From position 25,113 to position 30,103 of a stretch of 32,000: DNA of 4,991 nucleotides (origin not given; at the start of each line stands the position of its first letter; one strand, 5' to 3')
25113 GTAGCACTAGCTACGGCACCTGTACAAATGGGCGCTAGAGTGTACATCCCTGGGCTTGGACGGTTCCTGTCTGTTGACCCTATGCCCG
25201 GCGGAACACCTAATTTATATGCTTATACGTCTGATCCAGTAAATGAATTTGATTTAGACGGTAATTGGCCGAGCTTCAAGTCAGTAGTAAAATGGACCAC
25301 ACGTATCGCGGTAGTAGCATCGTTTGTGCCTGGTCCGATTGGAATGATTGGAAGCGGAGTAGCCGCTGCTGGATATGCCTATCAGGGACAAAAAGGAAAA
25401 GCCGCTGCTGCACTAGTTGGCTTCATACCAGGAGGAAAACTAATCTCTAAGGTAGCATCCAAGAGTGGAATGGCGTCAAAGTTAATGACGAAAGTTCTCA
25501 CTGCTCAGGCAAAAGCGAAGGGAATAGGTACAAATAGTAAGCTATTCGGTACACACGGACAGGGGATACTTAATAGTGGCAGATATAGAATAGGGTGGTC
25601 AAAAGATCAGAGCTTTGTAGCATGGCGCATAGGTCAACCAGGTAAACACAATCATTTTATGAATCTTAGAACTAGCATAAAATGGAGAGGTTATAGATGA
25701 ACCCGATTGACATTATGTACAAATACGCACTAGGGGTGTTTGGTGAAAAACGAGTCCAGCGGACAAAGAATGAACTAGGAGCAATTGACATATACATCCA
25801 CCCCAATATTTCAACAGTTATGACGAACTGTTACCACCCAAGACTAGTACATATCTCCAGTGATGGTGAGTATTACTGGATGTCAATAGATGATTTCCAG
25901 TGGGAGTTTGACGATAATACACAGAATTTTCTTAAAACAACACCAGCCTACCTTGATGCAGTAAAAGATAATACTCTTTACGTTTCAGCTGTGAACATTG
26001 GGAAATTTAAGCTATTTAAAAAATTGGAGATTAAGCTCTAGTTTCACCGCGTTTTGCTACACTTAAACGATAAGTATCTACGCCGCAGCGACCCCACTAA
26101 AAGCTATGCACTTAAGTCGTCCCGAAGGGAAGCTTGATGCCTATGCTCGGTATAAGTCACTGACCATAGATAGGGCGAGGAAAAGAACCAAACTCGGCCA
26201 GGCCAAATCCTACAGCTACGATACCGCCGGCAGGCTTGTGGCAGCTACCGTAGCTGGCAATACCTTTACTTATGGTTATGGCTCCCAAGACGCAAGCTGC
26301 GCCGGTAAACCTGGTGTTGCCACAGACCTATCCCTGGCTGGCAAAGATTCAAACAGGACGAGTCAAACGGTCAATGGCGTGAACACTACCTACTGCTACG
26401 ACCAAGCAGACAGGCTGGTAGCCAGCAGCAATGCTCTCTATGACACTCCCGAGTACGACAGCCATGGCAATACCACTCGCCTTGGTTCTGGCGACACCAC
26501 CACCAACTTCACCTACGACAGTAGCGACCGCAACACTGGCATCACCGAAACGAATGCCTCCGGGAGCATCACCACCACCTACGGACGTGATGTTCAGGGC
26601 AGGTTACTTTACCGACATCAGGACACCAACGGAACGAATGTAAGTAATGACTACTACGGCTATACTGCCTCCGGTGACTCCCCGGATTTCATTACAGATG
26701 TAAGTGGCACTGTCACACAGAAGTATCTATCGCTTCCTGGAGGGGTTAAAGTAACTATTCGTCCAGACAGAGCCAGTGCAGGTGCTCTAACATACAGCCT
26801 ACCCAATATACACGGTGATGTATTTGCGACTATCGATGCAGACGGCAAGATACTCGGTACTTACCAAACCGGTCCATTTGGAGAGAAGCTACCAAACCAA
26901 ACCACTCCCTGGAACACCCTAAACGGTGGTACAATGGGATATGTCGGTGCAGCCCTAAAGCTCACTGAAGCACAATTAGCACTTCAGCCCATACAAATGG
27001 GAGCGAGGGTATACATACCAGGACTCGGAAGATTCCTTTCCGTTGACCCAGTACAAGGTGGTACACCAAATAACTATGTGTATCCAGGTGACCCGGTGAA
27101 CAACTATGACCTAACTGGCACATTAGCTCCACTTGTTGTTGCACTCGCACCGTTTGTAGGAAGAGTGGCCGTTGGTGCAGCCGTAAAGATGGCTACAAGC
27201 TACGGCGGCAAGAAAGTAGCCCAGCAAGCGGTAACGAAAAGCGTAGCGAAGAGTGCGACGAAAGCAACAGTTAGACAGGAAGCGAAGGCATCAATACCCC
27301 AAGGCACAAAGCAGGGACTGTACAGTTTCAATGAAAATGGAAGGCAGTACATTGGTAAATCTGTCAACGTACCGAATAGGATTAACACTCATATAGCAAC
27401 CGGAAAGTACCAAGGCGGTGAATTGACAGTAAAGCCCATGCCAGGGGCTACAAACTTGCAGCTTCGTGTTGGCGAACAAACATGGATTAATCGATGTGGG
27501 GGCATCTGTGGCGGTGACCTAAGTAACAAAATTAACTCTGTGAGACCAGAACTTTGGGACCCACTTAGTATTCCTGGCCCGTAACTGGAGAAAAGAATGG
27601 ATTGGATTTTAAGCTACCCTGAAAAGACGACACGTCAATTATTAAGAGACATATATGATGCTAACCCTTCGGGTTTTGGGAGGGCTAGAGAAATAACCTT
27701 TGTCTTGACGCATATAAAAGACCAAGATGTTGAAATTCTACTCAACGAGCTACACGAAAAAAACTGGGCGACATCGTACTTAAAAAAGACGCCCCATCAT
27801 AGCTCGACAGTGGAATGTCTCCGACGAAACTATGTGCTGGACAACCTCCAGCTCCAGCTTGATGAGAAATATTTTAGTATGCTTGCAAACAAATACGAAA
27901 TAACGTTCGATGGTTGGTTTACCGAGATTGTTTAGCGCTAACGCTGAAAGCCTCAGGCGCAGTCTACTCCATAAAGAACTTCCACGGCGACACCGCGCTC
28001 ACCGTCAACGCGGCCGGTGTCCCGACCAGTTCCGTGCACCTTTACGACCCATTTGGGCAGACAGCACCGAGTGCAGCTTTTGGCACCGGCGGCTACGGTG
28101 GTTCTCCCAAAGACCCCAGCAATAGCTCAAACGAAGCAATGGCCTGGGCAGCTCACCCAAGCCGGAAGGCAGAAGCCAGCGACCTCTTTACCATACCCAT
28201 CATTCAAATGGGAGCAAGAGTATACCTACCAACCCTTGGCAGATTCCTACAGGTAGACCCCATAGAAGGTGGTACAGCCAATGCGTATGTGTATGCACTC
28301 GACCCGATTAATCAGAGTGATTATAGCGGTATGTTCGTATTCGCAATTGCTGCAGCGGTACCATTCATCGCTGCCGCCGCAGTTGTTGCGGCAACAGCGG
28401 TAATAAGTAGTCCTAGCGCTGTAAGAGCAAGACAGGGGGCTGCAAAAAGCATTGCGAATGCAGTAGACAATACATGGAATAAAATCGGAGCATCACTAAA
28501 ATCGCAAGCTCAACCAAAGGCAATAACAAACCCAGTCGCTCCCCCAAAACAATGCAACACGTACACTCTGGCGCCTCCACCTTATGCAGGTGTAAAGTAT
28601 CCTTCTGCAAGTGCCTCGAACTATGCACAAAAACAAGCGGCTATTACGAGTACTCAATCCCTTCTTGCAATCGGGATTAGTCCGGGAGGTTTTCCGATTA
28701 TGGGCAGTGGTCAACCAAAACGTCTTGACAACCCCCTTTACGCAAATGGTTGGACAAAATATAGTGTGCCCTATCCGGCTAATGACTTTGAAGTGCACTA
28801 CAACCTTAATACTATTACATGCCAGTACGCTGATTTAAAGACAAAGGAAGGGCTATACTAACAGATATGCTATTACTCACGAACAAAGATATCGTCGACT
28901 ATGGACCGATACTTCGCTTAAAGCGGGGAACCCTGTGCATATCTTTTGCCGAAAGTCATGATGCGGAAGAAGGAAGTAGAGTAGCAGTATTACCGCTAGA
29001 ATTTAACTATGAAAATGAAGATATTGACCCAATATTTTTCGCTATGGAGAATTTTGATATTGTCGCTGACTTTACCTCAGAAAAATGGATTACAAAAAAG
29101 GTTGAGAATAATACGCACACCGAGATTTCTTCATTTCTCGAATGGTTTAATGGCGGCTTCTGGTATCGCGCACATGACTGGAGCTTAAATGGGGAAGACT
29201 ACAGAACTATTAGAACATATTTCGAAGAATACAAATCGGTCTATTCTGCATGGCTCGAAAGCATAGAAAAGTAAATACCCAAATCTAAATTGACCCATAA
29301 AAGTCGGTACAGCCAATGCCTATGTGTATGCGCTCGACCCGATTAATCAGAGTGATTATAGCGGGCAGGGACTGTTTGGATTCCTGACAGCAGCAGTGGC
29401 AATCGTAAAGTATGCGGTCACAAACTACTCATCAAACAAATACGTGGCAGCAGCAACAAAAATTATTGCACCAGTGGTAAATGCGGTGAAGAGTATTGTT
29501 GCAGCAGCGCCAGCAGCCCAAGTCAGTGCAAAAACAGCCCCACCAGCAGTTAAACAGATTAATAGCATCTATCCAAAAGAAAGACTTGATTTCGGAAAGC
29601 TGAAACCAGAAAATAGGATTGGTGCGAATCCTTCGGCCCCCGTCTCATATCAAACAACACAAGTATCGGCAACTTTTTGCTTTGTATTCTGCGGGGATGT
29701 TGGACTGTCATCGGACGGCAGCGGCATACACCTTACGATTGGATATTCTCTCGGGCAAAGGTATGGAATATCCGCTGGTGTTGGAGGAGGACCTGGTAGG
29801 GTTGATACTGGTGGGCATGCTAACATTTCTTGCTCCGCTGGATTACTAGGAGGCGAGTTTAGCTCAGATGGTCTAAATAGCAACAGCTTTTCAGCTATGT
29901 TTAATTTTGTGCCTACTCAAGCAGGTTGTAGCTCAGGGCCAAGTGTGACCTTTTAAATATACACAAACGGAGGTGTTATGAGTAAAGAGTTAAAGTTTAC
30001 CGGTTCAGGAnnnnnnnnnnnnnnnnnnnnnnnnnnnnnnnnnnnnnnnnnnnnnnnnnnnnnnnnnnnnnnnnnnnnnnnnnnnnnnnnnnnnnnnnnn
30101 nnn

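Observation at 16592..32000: Rhs polymorphic-toxin locus with six toxin-immunity modules (one expressed, five orphan cassettes)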

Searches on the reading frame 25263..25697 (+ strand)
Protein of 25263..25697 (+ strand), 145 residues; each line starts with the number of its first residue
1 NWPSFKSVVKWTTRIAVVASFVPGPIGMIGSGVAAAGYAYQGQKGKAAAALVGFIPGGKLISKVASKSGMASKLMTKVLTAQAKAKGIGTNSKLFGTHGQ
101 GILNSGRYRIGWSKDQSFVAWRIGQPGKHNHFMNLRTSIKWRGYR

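Call 29: search_protein_families(library=pfam, proteins=[window:25263-25697:+], max_evalue=5)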
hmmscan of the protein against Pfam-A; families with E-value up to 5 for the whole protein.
window:25263-25697:+ (145 aa): 1 family
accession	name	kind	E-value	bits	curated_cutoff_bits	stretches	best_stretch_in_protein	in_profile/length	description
PF01829.23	Peptidase_A6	-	0.018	14.7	27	1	6-35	317-346/353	Peptidase A6 family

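Call 69: find_homologous_proteins(query=window:25263-25697:+, max_evalue=0.001)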
Query window:25263-25697:+ (145 aa): 3 proteins with E <= 0.001 among 82 candidates.
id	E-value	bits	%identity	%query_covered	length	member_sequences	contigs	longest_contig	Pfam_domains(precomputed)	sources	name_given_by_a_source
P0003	1.7e-76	273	84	100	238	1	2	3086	-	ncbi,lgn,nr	ncbi:hypothetical protein JNM87_06715 [Candidatus Saccharibacteria bacterium]|nr:hypothetical protei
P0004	8.0e-31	125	51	86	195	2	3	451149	PF01829.24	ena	-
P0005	3.1e-26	110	52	80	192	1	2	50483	-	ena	-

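Call 80: predict_structure(alignment_id=A4)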
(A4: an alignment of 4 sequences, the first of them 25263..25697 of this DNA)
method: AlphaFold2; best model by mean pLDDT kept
length: 145 residues; sequences in the alignment: 4
mean_pLDDT: 41.7   pTM: 0.23
mean pLDDT of the five models: 41.7, 41.6, 40.2, 38.9, 37.0
residues with pLDDT >= 90: 0; 70-90: 0; 50-70: 14; < 50: 131
segments of 3 or more residues with pLDDT < 50: 1-105, 114-120, 124-126, 132-145
pLDDT, mean of each block of 10 residues (from residue 1): 39 42 39 44 39 37 38 43 39 40 49 47 51 42 31
secondary structure, 60 per line:
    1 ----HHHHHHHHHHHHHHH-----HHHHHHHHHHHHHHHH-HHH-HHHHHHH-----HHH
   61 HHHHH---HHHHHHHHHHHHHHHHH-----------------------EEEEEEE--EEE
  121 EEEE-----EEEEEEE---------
elements in order: H5-19 H25-40 H46-52 H58-65 H69-85 E109-115 E118-124 E130-136

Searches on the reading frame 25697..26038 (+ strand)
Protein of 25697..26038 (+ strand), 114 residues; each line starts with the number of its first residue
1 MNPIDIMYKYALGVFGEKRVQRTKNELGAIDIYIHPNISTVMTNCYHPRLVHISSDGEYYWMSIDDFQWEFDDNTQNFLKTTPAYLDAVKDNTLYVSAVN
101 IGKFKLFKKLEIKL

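Call 5: search_protein_families(library=pfam, proteins=[window:25697-26038:+], max_evalue=0.01)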
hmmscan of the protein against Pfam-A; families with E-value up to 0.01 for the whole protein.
window:25697-26038:+ (114 aa): 0 families

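Call 7: search_protein_families(library=ncbifam, proteins=[window:25697-26038:+], max_evalue=0.01)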
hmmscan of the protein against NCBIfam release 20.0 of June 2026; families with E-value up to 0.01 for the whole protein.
window:25697-26038:+ (114 aa): 0 families

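Call 29: search_protein_families(library=pfam, proteins=[window:25697-26038:+], max_evalue=5)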
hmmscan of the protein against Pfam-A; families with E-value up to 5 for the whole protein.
window:25697-26038:+ (114 aa): 1 family
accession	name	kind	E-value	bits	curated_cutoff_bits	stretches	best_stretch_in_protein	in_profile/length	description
PF18448.7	CBM46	-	0.1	13.3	26.5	1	54-93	37-77/105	Carbohydrate binding domain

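Call 86: find_encoding_contigs(protein=window:25697-26038:+, flank=10000, max_places=5)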
Protein window:25697-26038:+ (114 aa): 1 contig read that carries it; 1 place shown.
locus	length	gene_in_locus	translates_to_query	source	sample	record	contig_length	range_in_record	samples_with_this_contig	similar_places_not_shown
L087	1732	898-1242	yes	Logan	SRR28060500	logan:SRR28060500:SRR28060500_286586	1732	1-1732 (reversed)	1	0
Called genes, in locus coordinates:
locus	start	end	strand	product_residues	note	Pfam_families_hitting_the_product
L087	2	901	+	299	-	?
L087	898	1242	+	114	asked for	-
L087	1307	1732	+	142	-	?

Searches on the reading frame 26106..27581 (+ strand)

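Call 5: search_protein_families(library=pfam, proteins=[window:26106-27581:+], max_evalue=0.01)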
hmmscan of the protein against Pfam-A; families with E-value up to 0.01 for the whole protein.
window:26106-27581:+ (492 aa): 2 families
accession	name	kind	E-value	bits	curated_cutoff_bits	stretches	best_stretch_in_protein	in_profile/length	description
PF05593.20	RHS_repeat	-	0.00052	20.8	22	0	30-51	14-35/38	RHS Repeat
PF01541.30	GIY-YIG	-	0.008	16.9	22.6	0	409-432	10-33/78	GIY-YIG catalytic domain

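Call 7: search_protein_families(library=ncbifam, proteins=[window:26106-27581:+], max_evalue=0.01)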
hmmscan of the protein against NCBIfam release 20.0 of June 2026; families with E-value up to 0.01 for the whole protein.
window:26106-27581:+ (492 aa): 2 families
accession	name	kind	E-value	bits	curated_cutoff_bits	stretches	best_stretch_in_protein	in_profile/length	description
TIGR03696.1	Rhs_assc_core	domain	1.7e-11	44.4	32.5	1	257-338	3-75/76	RHS repeat-associated core domain-containing protein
TIGR01643.1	YD_repeat_2x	repeat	5.4e-05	23.5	15.8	0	30-52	14-36/42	YD repeat-containing protein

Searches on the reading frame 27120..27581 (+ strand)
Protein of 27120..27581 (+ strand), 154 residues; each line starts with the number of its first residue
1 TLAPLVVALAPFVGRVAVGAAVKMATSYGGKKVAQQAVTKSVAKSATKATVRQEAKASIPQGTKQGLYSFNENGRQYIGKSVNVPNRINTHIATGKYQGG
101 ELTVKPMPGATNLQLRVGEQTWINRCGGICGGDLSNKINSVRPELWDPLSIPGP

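Call 29: search_protein_families(library=pfam, proteins=[window:27120-27581:+], max_evalue=5)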
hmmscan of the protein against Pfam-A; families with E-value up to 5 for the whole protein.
window:27120-27581:+ (154 aa): 2 families
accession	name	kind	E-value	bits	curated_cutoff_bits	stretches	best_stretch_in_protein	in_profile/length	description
PF01541.30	GIY-YIG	-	0.0026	18.5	22.6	1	71-94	10-33/78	GIY-YIG catalytic domain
PF05258.17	DciA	-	0.12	13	24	1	84-125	33-74/89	Dna[CI] antecedent, DciA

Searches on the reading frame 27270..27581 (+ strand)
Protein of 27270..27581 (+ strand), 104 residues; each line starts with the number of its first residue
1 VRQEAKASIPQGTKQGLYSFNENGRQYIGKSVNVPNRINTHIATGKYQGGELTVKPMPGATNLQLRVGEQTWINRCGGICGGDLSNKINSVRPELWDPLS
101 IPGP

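Call 67: search_solved_structures(query=window:27270-27581:+, max_evalue=10, show_alignments=2)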
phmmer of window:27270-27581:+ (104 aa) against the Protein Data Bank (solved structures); distinct sequences matched with E-value up to 10: 3.
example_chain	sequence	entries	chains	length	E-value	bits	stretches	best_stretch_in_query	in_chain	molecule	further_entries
4dou_A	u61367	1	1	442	0.012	19.4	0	51-77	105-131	Adiponectin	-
4im8_A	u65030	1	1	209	1.4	12.8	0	32-53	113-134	Advanced glycation end-products receptor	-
8j07_A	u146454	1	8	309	3.1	11.7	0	14-57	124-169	Radial spoke head 1 homolog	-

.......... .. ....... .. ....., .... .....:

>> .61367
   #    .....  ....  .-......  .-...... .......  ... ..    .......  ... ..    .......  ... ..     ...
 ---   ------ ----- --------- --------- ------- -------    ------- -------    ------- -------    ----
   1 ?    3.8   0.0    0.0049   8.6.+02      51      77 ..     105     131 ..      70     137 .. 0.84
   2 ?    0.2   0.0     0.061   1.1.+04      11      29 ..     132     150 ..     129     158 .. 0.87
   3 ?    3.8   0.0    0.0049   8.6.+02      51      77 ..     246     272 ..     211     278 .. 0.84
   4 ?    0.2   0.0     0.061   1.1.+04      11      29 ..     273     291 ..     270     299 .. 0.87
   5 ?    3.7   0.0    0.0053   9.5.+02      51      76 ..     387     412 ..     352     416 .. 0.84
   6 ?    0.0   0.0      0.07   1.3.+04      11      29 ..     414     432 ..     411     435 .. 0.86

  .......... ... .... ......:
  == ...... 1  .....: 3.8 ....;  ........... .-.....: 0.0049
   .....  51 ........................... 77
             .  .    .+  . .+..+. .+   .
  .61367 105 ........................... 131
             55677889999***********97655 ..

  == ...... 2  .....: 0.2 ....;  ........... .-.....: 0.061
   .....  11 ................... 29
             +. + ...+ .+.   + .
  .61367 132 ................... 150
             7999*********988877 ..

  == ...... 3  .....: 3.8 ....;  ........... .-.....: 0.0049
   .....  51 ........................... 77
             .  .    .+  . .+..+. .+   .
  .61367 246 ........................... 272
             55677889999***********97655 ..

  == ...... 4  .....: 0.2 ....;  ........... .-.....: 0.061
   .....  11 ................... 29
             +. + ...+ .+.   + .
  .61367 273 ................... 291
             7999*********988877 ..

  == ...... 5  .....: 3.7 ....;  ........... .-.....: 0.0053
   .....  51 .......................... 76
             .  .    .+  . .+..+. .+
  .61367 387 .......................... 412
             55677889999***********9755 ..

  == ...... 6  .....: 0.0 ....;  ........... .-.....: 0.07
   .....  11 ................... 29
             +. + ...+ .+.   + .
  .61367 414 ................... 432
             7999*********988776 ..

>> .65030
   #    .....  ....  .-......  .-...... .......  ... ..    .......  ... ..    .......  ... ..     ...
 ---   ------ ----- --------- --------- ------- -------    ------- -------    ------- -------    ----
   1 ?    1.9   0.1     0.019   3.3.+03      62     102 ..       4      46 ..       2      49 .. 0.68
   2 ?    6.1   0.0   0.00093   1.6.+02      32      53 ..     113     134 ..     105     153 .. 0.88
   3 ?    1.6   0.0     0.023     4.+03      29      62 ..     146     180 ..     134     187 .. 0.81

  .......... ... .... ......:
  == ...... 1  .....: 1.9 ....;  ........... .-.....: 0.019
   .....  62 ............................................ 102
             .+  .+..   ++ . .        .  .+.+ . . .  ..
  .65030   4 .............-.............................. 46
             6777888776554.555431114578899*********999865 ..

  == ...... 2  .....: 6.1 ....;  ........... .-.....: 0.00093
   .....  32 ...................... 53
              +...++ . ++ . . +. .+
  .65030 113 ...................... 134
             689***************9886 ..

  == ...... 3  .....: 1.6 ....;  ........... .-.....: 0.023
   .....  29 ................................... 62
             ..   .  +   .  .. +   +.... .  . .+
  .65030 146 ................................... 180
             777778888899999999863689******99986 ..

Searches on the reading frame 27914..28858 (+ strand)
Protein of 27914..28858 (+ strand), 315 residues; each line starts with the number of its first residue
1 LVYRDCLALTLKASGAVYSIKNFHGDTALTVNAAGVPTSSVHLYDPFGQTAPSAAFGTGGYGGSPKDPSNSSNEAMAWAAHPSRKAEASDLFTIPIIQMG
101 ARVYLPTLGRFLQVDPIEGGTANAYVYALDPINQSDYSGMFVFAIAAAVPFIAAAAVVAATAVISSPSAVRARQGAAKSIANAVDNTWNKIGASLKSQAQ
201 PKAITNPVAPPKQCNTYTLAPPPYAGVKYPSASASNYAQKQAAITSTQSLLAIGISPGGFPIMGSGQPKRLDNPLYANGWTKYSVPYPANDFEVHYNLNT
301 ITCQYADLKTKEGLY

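Call 5: search_protein_families(library=pfam, proteins=[window:27914-28858:+], max_evalue=0.01)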
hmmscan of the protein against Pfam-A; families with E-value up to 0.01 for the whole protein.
window:27914-28858:+ (315 aa): 0 families

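Call 7: search_protein_families(library=ncbifam, proteins=[window:27914-28858:+], max_evalue=0.01)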
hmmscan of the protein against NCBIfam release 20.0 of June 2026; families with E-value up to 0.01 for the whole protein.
window:27914-28858:+ (315 aa): 1 family
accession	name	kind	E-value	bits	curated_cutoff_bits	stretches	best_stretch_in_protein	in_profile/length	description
TIGR03696.1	Rhs_assc_core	domain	6.3e-12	45.8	32.5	1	91-140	30-76/76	RHS repeat-associated core domain-containing protein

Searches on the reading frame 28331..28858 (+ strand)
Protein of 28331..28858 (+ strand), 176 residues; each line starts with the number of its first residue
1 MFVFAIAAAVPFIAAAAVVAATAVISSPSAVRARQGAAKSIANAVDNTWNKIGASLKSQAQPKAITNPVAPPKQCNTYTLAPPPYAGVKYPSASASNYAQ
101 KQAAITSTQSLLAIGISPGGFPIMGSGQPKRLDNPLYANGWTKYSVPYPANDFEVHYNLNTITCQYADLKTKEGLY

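Call 29: search_protein_families(library=pfam, proteins=[window:28331-28858:+], max_evalue=5)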
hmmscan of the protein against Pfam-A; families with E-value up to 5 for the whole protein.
window:28331-28858:+ (176 aa): 1 family
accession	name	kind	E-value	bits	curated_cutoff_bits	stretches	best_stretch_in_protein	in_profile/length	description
PF16014.10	SAP130_C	-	3.8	6.9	27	0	5-109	118-221/406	Histone deacetylase complex subunit SAP130 C-terminus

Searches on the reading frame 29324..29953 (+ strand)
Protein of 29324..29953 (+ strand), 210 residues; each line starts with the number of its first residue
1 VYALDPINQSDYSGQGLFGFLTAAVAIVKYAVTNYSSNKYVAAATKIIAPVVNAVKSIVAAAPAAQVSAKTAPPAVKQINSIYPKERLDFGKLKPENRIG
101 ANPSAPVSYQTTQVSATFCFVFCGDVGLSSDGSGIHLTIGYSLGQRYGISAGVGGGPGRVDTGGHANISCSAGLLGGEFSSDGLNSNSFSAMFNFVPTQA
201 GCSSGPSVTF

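Call 5: search_protein_families(library=pfam, proteins=[window:29324-29953:+], max_evalue=0.01)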
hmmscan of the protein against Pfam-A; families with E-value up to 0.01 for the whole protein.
window:29324-29953:+ (210 aa): 0 families

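Call 7: search_protein_families(library=ncbifam, proteins=[window:29324-29953:+], max_evalue=0.01)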
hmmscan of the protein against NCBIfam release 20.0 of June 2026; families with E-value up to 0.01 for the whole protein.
window:29324-29953:+ (210 aa): 0 families

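Call 29: search_protein_families(library=pfam, proteins=[window:29366-29953:+], max_evalue=5)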
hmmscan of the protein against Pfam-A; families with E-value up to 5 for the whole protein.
window:29366-29953:+ (196 aa): 0 families

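Call 64: find_homologous_proteins(query=window:29366-29953:+, max_evalue=0.001)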
Query window:29366-29953:+ (196 aa): 2 proteins with E <= 0.001 among 557 candidates.
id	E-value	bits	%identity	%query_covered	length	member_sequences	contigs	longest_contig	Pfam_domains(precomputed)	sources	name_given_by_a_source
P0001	1.1e-113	395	93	100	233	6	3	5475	-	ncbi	-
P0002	2.4e-44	169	47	99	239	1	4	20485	-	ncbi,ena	-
